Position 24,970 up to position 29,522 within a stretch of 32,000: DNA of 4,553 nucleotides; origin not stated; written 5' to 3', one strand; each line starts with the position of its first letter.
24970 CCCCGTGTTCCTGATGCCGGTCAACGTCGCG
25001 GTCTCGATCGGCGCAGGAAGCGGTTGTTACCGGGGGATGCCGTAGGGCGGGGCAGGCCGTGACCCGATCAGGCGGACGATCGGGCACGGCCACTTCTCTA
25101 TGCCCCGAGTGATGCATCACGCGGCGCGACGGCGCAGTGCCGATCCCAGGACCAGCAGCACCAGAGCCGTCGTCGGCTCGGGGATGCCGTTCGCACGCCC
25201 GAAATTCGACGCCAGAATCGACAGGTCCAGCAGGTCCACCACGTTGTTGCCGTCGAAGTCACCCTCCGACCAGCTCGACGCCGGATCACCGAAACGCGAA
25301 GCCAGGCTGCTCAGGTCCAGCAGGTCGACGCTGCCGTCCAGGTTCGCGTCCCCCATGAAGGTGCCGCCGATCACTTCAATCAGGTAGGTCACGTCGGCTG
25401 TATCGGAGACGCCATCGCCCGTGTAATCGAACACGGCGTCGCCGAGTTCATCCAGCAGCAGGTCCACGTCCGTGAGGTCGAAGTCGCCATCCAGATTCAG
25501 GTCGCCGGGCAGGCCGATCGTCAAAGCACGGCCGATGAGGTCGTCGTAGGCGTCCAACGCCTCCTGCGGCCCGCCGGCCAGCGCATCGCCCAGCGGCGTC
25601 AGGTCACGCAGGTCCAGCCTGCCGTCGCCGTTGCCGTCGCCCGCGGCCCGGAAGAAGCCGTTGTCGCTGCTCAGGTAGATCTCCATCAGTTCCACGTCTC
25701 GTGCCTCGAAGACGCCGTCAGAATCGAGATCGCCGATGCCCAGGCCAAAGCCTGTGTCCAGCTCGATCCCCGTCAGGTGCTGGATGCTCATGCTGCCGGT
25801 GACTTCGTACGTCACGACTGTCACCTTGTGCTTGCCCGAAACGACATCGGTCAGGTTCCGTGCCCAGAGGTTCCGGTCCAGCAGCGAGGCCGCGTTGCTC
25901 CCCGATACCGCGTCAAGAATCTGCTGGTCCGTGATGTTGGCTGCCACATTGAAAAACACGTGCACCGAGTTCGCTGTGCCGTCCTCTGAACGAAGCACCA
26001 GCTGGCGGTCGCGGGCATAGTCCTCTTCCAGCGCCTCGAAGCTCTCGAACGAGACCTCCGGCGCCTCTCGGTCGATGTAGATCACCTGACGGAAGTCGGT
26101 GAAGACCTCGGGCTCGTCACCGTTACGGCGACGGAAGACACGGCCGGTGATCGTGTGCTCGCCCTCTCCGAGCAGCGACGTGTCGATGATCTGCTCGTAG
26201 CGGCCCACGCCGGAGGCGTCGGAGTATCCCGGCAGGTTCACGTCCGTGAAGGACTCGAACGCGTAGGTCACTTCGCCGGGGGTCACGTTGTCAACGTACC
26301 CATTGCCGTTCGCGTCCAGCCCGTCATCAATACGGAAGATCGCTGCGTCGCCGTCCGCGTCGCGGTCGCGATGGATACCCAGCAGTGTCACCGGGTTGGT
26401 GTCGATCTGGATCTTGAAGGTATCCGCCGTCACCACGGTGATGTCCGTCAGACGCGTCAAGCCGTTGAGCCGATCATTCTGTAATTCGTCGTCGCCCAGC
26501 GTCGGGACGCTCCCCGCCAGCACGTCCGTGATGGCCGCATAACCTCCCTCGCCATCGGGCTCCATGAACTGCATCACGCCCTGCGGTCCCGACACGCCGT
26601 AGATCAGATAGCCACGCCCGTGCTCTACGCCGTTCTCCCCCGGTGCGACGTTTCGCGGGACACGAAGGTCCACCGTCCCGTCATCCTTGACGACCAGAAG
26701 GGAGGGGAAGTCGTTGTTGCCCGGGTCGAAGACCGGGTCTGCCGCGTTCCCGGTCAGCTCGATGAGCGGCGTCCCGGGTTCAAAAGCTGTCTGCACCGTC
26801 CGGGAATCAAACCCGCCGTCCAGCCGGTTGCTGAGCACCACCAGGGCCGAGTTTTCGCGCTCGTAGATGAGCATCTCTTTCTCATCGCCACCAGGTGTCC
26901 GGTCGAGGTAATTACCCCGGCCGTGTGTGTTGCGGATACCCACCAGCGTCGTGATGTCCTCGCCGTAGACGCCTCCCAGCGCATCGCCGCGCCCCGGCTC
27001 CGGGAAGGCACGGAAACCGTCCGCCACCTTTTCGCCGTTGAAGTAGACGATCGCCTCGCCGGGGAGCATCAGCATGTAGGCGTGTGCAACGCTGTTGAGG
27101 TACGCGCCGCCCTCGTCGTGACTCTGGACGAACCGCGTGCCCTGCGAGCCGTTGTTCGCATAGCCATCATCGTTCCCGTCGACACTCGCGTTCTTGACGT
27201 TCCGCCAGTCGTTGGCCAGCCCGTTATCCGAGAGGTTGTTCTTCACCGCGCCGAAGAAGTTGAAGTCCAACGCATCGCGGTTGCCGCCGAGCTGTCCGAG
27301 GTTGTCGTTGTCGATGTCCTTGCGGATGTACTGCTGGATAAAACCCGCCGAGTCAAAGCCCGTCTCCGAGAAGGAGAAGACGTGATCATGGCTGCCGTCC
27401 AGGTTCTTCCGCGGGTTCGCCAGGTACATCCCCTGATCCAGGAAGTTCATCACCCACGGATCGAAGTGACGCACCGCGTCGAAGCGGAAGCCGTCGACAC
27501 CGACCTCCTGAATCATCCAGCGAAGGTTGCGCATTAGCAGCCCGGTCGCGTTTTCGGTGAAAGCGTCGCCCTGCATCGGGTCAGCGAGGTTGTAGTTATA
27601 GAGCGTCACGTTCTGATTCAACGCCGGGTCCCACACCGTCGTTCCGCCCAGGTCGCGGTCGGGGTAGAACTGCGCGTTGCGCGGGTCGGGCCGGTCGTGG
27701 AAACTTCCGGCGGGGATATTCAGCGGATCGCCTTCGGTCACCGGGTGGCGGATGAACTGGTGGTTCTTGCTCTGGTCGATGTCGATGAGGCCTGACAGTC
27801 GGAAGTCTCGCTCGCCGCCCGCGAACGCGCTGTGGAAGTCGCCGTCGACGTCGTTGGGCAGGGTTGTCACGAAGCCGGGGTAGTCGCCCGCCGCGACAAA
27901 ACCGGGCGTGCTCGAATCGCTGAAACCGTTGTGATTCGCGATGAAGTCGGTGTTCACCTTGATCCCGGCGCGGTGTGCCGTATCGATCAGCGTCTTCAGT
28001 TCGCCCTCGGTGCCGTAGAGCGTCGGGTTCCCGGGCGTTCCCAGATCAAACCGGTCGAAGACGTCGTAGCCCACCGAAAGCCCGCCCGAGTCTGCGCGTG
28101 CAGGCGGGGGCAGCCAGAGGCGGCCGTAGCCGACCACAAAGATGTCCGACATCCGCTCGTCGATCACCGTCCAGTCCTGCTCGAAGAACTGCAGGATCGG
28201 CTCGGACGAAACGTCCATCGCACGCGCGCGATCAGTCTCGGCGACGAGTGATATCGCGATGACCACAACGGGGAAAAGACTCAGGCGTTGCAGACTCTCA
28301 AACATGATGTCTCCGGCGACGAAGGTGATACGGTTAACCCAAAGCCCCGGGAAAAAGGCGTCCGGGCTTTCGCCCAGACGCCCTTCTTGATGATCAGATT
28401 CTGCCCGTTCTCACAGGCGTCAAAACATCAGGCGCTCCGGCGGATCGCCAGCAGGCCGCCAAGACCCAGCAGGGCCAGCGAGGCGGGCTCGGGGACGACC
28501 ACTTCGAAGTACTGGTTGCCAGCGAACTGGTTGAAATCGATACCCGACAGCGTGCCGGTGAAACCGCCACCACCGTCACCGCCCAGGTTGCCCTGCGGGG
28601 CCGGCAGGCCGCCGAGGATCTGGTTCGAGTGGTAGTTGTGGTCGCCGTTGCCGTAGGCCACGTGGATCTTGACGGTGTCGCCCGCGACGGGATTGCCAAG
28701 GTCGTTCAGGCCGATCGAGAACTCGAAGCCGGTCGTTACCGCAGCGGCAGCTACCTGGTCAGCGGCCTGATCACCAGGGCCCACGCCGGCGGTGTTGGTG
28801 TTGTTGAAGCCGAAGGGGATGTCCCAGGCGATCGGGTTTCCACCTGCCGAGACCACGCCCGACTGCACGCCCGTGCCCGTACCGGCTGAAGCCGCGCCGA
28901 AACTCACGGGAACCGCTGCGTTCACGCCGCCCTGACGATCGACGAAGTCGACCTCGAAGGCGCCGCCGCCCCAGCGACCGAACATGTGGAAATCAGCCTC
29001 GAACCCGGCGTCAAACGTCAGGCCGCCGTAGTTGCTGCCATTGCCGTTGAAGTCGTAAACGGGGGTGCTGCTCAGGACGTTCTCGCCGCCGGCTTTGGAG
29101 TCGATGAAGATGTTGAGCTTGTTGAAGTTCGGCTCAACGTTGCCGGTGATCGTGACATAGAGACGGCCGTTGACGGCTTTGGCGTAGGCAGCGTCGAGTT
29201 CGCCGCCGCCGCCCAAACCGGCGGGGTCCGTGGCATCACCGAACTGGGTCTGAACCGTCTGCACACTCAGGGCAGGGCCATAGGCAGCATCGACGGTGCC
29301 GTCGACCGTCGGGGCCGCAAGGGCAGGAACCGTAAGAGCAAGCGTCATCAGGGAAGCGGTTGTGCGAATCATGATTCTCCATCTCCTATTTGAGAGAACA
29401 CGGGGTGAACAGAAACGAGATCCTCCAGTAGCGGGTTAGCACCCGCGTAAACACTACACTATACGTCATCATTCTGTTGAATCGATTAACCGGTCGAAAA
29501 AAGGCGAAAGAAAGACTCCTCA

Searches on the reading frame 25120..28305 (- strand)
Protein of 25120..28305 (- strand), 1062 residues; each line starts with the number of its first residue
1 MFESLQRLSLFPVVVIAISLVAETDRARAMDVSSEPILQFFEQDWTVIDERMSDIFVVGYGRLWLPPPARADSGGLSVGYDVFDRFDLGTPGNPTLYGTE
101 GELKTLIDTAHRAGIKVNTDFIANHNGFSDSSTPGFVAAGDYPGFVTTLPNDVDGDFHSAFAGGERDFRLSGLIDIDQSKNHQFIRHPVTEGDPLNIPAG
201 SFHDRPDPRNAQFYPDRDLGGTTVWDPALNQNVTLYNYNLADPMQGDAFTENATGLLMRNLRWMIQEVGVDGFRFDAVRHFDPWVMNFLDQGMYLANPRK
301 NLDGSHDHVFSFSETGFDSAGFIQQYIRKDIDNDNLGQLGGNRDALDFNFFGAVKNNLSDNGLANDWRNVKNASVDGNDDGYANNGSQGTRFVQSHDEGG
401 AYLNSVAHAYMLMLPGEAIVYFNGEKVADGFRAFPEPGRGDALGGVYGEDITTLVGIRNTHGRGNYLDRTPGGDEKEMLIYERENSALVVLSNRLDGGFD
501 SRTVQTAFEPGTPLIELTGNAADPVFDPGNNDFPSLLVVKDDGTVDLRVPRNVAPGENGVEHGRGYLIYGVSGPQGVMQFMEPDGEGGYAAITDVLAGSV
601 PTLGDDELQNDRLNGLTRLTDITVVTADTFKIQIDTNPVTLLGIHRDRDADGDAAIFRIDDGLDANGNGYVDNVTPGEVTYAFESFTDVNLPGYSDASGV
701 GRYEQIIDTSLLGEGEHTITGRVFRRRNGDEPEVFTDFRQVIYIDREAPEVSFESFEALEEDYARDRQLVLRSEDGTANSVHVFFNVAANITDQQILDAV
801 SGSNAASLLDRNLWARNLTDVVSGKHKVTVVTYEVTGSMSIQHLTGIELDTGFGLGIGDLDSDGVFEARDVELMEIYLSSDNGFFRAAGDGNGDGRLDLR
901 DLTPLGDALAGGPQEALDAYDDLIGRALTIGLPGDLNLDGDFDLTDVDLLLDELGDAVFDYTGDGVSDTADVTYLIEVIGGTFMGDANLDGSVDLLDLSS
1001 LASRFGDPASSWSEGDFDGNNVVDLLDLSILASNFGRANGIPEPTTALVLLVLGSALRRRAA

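Call 8: search_protein_families(library=pfam, proteins=[window:25120-28305:-], max_evalue=0.001)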
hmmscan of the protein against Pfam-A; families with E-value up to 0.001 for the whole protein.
window:25120-28305:- (1062 aa): 1 family
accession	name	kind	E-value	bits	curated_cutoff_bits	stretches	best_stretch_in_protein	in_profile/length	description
PF00128.31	Alpha-amylase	-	3.7e-08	33.5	22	1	50-127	23-93/446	Alpha amylase, catalytic domain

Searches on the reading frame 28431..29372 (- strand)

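Call 8: search_protein_families(library=pfam, proteins=[window:28431-29372:-], max_evalue=0.001)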
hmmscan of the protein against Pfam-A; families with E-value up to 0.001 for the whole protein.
window:28431-29372:- (314 aa): 1 family
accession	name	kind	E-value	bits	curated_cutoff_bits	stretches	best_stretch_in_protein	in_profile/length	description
PF07589.16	PEP-CTERM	-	0.00013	22.4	20.7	1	293-312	2-23/24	PEP-CTERM motif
